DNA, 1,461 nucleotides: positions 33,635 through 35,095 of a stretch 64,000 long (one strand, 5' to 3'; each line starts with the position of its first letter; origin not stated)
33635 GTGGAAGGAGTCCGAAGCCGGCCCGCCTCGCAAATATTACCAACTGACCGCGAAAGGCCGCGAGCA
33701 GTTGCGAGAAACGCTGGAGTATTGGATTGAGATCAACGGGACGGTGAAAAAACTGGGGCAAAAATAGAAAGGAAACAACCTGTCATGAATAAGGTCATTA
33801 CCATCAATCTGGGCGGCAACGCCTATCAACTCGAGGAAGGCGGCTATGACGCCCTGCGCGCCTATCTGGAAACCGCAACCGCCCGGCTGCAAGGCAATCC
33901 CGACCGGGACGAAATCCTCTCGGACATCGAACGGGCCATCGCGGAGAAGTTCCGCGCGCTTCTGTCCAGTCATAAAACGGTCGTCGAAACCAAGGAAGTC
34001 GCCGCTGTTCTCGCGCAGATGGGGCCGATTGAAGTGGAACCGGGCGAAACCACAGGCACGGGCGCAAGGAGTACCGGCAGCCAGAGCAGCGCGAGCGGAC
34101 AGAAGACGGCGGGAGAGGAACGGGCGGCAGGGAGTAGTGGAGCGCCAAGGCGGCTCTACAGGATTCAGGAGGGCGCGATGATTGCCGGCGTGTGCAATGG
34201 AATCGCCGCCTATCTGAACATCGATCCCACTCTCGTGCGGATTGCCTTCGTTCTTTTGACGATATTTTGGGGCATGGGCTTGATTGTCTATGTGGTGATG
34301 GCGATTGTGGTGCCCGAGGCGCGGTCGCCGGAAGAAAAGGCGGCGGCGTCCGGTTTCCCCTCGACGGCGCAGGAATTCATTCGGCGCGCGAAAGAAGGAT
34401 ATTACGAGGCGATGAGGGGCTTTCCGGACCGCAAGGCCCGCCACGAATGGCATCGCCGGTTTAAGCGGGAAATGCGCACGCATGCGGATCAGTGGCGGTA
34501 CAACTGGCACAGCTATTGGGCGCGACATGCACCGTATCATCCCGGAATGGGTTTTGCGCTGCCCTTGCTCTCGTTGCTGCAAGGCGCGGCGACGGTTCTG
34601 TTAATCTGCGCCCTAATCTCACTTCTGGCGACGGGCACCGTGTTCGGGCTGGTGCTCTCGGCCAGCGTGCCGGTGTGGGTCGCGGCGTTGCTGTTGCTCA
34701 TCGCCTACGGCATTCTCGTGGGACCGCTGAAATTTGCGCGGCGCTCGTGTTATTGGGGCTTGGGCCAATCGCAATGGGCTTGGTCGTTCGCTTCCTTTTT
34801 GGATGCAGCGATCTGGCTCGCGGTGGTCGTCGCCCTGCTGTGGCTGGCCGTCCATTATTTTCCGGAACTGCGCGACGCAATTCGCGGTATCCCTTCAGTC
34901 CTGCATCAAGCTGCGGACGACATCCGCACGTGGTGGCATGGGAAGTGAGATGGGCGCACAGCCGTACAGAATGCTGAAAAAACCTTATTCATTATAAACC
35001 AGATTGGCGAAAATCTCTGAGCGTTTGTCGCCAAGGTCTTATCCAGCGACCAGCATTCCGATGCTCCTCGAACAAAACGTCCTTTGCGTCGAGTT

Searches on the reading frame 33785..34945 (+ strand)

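Call 54: search_protein_families(library=pfam, proteins=[window:33785-34945:+], max_evalue=0.0001)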
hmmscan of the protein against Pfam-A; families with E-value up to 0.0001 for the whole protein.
window:33785-34945:+ (387 aa): 1 family
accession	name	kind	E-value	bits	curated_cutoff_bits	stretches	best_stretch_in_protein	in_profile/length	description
PF04024.17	PspC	-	3.8e-23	81.5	25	1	122-179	1-58/58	PspC domain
